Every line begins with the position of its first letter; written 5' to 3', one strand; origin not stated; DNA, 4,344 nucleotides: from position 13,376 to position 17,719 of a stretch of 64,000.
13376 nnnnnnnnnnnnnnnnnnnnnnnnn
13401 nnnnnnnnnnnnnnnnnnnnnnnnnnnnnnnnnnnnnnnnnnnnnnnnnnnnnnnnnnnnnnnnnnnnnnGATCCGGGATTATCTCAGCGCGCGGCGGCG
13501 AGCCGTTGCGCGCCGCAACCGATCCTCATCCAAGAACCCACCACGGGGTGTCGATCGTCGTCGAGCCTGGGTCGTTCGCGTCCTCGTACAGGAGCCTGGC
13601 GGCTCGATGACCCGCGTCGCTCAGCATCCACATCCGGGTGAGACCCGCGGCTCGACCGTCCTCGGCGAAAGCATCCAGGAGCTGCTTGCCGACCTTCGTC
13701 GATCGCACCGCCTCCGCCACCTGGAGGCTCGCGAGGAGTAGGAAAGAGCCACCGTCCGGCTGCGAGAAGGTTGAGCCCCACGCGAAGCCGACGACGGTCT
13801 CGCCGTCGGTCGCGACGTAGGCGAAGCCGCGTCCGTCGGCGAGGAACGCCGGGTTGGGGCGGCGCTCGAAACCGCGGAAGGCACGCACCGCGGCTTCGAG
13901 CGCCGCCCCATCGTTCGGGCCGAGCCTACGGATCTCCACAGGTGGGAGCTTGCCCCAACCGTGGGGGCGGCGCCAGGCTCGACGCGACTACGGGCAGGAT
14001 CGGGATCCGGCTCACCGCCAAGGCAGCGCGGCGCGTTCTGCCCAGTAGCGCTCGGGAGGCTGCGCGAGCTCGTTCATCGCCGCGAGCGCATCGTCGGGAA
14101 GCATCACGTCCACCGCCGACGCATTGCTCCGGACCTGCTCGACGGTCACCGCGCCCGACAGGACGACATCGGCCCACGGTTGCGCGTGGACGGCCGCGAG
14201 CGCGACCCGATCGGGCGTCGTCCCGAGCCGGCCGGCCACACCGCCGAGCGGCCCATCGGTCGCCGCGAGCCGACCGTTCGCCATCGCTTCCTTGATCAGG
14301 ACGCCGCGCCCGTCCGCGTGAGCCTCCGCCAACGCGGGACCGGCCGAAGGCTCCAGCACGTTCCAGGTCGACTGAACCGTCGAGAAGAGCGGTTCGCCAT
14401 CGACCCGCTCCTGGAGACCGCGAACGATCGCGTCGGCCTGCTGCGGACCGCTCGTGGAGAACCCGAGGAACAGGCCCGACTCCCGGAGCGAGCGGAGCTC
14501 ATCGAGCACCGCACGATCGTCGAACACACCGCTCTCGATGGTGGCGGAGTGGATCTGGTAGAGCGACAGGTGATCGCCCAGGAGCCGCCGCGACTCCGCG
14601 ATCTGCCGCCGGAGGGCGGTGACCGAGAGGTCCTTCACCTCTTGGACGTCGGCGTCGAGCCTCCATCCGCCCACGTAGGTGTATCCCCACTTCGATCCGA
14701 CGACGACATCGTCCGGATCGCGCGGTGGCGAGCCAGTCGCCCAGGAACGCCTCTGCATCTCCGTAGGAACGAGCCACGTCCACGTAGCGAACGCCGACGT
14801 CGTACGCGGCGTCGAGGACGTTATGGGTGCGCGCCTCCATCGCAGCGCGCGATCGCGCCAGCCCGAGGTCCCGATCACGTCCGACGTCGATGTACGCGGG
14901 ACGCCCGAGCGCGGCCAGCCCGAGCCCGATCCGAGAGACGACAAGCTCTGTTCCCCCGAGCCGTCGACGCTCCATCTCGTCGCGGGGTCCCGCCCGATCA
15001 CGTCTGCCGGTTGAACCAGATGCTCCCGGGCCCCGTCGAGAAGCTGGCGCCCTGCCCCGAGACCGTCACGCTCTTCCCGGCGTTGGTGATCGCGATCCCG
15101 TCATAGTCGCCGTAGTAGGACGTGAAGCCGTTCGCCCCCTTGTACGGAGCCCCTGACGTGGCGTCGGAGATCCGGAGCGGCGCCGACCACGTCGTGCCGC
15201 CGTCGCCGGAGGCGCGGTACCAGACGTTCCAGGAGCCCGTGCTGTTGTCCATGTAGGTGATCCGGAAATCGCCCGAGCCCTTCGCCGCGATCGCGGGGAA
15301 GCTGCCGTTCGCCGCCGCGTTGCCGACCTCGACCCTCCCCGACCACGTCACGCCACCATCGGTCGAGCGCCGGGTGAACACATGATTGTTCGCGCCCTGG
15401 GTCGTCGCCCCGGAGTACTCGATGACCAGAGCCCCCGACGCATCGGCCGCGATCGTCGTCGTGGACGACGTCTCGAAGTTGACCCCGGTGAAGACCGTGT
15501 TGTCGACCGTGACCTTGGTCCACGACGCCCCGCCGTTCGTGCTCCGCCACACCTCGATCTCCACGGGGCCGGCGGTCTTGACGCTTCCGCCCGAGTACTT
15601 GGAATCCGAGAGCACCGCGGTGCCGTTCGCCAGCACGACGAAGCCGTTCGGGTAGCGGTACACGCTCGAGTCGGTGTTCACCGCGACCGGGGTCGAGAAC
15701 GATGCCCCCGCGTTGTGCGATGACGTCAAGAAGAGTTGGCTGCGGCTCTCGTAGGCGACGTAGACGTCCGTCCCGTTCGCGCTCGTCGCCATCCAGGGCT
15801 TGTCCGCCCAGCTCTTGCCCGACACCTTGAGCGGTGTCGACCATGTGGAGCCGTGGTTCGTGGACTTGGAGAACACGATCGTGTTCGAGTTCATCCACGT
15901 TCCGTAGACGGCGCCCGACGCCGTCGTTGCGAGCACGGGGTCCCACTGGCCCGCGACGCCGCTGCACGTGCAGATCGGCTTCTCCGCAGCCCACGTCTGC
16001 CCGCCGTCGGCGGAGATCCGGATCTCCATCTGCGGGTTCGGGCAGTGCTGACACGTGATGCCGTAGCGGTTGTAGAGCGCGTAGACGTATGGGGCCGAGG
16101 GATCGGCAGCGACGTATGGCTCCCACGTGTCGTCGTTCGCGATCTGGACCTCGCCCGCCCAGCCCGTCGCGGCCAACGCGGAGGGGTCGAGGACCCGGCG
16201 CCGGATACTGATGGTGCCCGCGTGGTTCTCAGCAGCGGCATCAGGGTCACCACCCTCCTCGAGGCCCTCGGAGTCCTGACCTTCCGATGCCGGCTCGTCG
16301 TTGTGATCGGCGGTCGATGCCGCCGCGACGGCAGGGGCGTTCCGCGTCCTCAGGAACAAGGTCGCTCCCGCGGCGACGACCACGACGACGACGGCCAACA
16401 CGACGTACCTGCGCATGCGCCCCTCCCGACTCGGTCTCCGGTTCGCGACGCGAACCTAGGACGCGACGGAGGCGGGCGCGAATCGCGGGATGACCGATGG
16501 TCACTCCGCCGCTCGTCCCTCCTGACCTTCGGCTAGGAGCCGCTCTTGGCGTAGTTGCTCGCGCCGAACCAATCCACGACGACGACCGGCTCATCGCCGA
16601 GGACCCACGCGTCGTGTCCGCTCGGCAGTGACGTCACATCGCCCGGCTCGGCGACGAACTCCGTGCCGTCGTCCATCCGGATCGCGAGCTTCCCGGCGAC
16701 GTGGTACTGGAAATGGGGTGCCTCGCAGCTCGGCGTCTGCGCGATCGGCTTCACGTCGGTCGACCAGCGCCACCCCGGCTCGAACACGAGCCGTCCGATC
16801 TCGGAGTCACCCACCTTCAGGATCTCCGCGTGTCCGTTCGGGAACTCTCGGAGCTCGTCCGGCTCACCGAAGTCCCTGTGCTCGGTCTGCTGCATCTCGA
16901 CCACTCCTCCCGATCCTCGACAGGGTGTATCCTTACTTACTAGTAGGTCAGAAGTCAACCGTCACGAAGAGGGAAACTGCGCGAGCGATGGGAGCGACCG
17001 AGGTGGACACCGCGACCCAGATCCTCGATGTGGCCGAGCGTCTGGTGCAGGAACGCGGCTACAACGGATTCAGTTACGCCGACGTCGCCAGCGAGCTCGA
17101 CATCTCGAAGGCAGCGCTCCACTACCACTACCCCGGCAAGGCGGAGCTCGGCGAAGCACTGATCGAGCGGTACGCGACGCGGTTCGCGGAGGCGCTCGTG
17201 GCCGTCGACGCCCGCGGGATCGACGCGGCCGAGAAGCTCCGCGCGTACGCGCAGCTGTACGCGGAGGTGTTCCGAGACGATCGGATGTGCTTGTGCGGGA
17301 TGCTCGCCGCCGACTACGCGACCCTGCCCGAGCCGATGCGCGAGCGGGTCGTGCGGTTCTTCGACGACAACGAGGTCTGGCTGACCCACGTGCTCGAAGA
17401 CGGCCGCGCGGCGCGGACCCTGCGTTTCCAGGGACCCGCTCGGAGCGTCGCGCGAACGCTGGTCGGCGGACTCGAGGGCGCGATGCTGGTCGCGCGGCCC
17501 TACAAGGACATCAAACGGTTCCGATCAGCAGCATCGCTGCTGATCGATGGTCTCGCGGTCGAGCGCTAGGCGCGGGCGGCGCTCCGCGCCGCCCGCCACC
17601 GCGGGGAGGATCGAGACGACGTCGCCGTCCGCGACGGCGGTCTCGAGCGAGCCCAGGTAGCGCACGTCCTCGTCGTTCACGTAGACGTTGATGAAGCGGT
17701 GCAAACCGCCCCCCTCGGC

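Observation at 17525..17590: CysO-like carrier protein does not end at Gly-Gly: in-frame 20-residue tail ending Cys-Cys, overlapping the convergent TetR gene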

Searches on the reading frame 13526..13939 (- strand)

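Call 6: search_protein_families(library=pfam, proteins=[window:13526-13939:-])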
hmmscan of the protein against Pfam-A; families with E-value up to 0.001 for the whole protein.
window:13526-13939:- (137 aa): 2 families
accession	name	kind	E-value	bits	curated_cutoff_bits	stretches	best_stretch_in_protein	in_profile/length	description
PF00583.31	Acetyltransf_1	-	2.1e-09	38.1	20.7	1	23-119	15-112/116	Acetyltransferase (GNAT) family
PF13508.13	Acetyltransf_7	-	3.7e-07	30.9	27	1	39-119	4-78/84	Acetyltransferase (GNAT) domain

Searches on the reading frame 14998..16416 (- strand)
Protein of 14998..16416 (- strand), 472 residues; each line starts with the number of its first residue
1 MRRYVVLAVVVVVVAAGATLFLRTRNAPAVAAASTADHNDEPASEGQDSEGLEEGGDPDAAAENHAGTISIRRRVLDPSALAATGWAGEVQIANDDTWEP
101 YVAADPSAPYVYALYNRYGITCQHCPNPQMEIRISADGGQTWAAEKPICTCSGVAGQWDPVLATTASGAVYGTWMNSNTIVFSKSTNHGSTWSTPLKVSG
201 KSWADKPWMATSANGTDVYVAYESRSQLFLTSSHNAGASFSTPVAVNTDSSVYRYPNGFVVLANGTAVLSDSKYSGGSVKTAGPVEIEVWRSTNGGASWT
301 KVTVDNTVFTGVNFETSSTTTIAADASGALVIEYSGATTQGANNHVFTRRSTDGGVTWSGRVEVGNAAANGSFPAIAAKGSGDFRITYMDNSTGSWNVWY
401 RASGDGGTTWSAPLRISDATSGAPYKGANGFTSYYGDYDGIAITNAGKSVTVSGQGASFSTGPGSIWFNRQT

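Call 6: search_protein_families(library=pfam, proteins=[window:14998-16416:-])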
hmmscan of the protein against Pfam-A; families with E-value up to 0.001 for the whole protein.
window:14998-16416:- (472 aa): 3 families
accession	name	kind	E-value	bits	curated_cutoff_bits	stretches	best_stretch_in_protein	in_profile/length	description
PF13088.12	BNR_2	-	1.4e-14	54.6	31.4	2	132-257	140-266/277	BNR repeat-like domain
PF02012.26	BNR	-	3.6e-06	26.6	27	0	134-143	2-11/12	BNR/Asp-box repeat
PF24316.1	Tli3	-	0.00066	20.5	27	0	100-143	54-97/129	T6SS Tli3 immunity protein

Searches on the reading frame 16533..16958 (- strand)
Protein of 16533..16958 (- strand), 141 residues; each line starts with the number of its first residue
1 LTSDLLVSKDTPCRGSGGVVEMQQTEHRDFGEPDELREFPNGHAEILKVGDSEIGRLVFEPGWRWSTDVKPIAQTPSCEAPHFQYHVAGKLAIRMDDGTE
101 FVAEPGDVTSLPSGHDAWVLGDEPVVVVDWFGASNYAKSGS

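Call 6: search_protein_families(library=pfam, proteins=[window:16533-16958:-])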
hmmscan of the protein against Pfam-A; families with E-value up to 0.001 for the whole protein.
window:16533-16958:- (141 aa): 1 family
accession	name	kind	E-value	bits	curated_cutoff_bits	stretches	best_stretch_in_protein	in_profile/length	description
PF07883.17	Cupin_2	-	0.00057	20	27.2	0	82-131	20-70/70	Cupin domain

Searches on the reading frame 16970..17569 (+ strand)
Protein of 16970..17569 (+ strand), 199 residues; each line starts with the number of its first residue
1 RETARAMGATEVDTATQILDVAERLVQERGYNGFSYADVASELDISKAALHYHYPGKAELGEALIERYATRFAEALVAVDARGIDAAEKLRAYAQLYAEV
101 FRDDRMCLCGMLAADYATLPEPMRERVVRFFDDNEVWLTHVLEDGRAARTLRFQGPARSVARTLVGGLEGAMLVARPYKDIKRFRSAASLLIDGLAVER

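Call 4: search_protein_families(library=ncbifam, proteins=[window:16970-17569:+])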
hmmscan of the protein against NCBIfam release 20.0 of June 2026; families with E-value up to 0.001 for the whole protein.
window:16970-17569:+ (199 aa): 12 families
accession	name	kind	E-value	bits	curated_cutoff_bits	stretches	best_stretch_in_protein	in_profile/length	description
NF041196.1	ScbR_bind_reg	equivalog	8.2e-17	62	150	1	13-187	6-177/191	ScbR family autoregulator-binding transcription factor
NF051457.1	acryl_TF_AcuR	equivalog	1.1e-14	54.2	247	1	9-185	13-193/204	acrylate utilization transcriptional regulator AcuR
NF058643.1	TranRegCurRPseudo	equivalog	4e-11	42.9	300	1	10-180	4-177/193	TetR family transcriptional repressor CurR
NF007015.0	PRK09480.1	equivalog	5.6e-11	42.4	120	1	15-172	12-169/197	nucleoid occlusion factor SlmA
NF053516.1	TranRepPrsAVib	equivalog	5.2e-10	39.5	300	1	11-76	4-69/208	TetR family transcriptional repressor PsrA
NF050111.1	TransRegSACE7040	equivalog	5.1e-08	33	250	1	16-139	4-127/186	SACE_7040 family transcriptional regulator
NF037937.1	septum_RefZ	equivalog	1.8e-07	31.3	180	1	17-95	3-83/195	forespore capture DNA-binding protein RefZ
NF053731.1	TransRegFasRMycb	equivalog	5.4e-07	29.6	330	1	15-121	13-119/199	HTH-type transcriptional activator FasR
NF007949.0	PRK10668.1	equivalog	1.6e-05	24.5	271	1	10-71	8-69/216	multidrug efflux transporter transcriptional repressor AcrR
TIGR03613.1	RutR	equivalog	8.7e-05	22.5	368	1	15-104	10-98/202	pyrimidine utilization regulatory protein R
TIGR03384.1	betaine_BetI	equivalog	0.00031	20.5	201.3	0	17-92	12-87/189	choline-binding transcriptional repressor BetI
NF011572.0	PRK14996.1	equivalog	0.00097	19.1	144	0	16-65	11-61/192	TetR family transcriptional regulator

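Call 6: search_protein_families(library=pfam, proteins=[window:16970-17569:+])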
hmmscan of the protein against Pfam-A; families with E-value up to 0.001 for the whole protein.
window:16970-17569:+ (199 aa): 4 families
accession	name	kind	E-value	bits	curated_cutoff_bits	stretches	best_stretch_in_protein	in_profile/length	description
PF00440.29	TetR_N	-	1.1e-12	47.9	24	1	18-63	1-46/47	Bacterial regulatory proteins, tetR family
PF16925.10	TetR_C_13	-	1e-09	39.2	27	1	87-188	2-106/109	Tetracyclin repressor-like, C-terminal domain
PF21993.1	TetR_C_13_2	-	7.1e-07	29.9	27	1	87-188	2-101/103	Transcriptional regulator LmrA/YxaF-like, C-terminal domain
PF17932.6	TetR_C_24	-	0.00026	21.7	26.4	1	85-168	3-84/114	Tetracyclin repressor-like, C-terminal domain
